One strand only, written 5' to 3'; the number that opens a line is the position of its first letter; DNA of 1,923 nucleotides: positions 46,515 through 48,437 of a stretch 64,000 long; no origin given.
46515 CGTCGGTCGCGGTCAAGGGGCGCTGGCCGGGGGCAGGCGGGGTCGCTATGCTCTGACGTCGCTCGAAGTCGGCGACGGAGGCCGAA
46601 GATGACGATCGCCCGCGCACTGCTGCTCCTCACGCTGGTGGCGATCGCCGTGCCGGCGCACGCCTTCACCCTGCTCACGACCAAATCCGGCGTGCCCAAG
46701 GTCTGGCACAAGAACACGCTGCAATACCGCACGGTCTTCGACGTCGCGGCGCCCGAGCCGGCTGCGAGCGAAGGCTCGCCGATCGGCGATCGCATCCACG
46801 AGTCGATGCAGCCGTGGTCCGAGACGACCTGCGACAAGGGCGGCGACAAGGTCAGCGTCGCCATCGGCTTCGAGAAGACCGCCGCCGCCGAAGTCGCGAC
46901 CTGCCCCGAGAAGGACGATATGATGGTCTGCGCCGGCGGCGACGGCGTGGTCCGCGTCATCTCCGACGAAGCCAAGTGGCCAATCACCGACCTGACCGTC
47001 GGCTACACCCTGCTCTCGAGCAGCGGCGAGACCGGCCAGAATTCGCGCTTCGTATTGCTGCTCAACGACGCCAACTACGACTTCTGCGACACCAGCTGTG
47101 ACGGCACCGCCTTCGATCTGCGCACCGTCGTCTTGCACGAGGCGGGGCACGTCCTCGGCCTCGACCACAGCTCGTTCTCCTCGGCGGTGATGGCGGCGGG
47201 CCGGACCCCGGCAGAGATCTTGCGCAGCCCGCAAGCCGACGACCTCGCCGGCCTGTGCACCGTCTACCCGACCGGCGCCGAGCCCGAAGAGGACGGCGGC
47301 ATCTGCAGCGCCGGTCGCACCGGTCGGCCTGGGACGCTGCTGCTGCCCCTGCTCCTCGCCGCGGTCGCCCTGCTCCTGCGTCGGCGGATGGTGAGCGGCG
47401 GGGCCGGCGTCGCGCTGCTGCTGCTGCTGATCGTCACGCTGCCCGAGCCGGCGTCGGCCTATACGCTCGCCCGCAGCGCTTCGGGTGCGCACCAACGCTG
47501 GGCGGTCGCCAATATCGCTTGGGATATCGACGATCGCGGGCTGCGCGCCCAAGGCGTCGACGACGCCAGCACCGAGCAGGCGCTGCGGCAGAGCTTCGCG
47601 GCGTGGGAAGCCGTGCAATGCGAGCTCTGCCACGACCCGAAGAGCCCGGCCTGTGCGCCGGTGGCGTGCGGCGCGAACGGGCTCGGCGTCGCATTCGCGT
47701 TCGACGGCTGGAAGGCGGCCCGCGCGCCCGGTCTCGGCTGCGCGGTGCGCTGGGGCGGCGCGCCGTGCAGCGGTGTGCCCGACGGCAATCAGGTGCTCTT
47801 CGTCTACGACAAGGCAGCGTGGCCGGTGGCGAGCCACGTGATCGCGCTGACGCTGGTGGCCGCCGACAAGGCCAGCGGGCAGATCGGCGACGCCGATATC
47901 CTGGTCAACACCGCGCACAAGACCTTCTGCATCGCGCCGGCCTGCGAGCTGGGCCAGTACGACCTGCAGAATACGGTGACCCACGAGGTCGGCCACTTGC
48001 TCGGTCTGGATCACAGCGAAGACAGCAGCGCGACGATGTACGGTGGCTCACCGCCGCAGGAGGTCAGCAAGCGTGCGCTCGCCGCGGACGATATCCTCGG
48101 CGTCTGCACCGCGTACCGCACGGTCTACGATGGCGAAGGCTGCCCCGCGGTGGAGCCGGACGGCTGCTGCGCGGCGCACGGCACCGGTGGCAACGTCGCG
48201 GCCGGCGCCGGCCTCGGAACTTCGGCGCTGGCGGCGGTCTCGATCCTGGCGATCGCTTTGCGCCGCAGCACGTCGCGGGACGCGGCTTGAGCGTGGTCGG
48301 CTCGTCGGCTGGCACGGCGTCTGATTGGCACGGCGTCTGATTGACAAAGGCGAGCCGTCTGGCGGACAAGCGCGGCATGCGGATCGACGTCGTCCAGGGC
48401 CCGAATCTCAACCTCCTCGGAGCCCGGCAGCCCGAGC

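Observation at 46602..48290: Possible bacterial polyprotein: protease, sorting signal, new signal peptide, protease, sorting signal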

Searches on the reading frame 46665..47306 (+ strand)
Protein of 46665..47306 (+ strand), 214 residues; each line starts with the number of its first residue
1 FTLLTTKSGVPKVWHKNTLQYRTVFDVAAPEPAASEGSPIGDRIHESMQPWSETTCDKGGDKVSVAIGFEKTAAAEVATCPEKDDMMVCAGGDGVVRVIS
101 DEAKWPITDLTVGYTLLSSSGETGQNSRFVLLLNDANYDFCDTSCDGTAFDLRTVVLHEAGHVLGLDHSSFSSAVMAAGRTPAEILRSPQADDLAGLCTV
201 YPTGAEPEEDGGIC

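Call 60: search_solved_structures(query=window:46665-47306:+, max_evalue=0.01, show_alignments=2)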
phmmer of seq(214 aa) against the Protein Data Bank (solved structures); distinct sequences matched with E-value up to 0.01: 53.
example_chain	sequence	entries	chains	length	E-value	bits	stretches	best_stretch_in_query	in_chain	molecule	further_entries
2xs4_A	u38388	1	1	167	1.7e-05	27.9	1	142-181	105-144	KARILYSIN PROTEASE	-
2xs3_A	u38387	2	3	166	1.7e-05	27.9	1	142-181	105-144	KARILYSIN PROTEASE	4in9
8b2q_A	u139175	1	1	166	2.2e-05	27.5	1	143-181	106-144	Karilysin long form Kly38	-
1eak_A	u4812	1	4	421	3.6e-05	26.8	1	106-208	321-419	72 KDA TYPE IV COLLAGENASE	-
4r3v_A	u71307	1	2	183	0.00023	24.2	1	143-181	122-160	Karilysin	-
2jsd_A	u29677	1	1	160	0.00025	24.1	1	134-177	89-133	Matrix metalloproteinase-20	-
1ck7_A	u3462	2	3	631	0.00026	24.1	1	106-211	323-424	PROTEIN (GELATINASE A) | 72 KDA TYPE IV COLLAGENASE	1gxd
1hv5_A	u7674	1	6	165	0.00035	23.6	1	136-197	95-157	STROMELYSIN 3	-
1qib_A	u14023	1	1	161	0.0004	23.4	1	146-201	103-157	72 kDa type IV collagenase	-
7xgj_A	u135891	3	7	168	0.00091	22.3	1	143-205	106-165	Matrix metalloproteinase-2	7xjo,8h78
1l6j_A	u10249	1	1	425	0.0012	21.9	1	79-177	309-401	Matrix metalloproteinase-9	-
3ayu_A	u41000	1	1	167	0.0012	21.8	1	143-205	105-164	72 kDa type IV collagenase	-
1ums_A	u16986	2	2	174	0.0017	21.4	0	135-202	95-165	STROMELYSIN-1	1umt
1hov_A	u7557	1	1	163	0.0017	21.4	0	148-201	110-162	MATRIX METALLOPROTEINASE-2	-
1b3d_A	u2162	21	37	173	0.0018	21.3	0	135-202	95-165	STROMELYSIN-1 | PROTEIN (STROMELYSIN-1 COMPLEX) | STROMELYSIN-1 PRECURSOR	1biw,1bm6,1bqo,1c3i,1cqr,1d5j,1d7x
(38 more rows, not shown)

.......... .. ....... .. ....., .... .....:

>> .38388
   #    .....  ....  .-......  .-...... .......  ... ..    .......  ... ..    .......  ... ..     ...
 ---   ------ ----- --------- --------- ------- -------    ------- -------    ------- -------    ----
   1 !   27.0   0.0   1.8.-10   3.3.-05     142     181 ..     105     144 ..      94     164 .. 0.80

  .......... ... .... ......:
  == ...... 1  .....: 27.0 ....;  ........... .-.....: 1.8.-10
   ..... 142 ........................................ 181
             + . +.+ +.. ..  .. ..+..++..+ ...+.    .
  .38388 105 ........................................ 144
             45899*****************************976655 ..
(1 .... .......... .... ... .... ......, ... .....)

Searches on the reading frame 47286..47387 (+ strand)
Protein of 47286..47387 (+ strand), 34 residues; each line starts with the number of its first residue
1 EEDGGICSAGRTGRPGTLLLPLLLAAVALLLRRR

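Call 33: search_protein_families(library=ncbifam, proteins=[window:47286-47387:+], max_evalue=10)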
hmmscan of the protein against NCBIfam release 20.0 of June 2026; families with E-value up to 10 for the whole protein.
seq(34 aa): 4 families
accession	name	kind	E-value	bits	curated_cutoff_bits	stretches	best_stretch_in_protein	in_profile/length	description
NF033191.4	JDVT-CTERM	domain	1.2e-05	25.1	27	1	4-34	3-34/35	JDVT-CTERM domain-containing protein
TIGR03901.2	MYXO-CTERM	domain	9.2e-05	22.7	20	1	4-34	3-32/34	MYXO-CTERM sorting domain-containing protein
TIGR03382.1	GC_trans_RRR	domain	0.00072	20.1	15.85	1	7-34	2-26/27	MYXO-CTERM sorting domain-containing protein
NF045638.1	Mrt_dep_phytase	exception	0.13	10.9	440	1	3-34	399-428/430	myxosortase-dependent phytase-like phosphatase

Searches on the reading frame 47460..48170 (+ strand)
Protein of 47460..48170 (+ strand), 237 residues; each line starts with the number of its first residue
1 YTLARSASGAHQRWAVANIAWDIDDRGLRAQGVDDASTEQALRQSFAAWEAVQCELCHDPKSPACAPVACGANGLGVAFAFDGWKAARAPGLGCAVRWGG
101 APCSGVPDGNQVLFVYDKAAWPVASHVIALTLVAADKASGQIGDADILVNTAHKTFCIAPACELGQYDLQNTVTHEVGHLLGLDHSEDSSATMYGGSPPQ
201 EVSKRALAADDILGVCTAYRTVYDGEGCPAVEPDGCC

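Call 61: search_solved_structures(query=window:47460-48170:+, max_evalue=0.01, show_alignments=2)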
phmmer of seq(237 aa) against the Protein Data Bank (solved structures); distinct sequences matched with E-value up to 0.01: 64 (the best 60 are shown).
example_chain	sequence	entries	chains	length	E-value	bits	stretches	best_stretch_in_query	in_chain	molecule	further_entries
1os2_A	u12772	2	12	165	6e-06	29.3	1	167-219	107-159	Macrophage metalloelastase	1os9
1ros_A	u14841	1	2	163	7e-06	29.1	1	167-219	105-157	Macrophage metalloelastase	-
2k9c_A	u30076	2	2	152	7.1e-06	29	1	167-219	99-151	Macrophage metalloelastase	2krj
2wo8_A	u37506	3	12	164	7.1e-06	29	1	167-219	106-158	MACROPHAGE METALLOELASTASE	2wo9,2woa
5n5k_A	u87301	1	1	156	7.6e-06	28.9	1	167-219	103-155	Macrophage metalloelastase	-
3ehx_A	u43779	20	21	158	7.9e-06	28.9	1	167-219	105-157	Macrophage metalloelastase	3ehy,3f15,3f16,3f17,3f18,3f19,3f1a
1rmz_A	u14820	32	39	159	8e-06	28.9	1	167-219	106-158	Macrophage metalloelastase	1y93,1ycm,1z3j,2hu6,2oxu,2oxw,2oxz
5cxa_A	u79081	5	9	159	8.1e-06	28.8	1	167-219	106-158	Macrophage metalloelastase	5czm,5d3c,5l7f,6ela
1utt_A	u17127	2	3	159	8.3e-06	28.8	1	167-219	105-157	MACROPHAGE METALLOELASTASE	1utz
1bzs_A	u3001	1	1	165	8.5e-06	28.8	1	166-219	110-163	NEUTROPHIL COLLAGENASE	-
4gr8_A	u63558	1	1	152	9.2e-06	28.7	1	167-219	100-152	Macrophage metalloelastase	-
1jiz_A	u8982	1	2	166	9.5e-06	28.6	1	167-219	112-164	macrophage elastase MMP-12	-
1jan_A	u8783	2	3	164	9.6e-06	28.6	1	166-219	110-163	MATRIX METALLO PROTEINASE-8 (PHE79 FORM) | NEUTROPHIL COLLAGENASE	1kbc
1i73_A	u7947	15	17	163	9.8e-06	28.6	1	166-219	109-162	NEUTROPHIL COLLAGENASE | MATRIX METALLO PROTEINASE-8 (MET80 FORM) | Matrix Metalloproteinase 8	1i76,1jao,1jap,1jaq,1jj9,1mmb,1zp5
1mnc_A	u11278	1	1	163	1e-05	28.5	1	166-219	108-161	NEUTROPHIL COLLAGENASE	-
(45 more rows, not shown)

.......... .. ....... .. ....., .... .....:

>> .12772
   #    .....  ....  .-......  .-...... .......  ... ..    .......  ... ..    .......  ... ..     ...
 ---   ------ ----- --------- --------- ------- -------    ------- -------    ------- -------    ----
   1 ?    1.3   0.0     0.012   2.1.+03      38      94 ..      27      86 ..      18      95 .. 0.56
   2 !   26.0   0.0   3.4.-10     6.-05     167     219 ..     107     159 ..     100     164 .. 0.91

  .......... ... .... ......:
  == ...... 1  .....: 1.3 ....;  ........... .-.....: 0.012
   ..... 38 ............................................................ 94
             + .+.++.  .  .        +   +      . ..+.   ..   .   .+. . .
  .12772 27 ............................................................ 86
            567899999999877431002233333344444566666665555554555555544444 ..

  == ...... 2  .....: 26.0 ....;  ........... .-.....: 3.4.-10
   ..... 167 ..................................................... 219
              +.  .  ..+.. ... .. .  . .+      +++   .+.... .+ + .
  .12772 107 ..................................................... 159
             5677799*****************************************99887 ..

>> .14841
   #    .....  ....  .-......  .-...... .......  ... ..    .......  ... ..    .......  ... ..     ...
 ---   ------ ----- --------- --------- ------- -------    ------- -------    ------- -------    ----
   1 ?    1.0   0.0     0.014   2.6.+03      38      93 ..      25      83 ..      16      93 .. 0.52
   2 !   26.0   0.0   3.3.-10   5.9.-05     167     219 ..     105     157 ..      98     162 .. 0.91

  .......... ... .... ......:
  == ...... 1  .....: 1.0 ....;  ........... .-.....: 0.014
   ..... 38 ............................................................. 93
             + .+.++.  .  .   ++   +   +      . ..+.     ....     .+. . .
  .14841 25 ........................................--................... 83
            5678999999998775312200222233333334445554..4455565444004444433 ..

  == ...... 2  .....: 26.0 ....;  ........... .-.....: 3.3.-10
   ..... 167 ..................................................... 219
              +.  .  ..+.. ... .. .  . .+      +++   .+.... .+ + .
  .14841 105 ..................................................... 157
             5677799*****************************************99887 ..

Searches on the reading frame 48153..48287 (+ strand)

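Call 33: search_protein_families(library=ncbifam, proteins=[window:48153-48287:+], max_evalue=10)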
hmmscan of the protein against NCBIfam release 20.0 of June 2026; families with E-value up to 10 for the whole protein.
seq(45 aa): 1 family
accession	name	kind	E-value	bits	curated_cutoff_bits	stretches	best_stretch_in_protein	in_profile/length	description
TIGR03901.2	MYXO-CTERM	domain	3.3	8.2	20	0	3-38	2-32/34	MYXO-CTERM sorting domain-containing protein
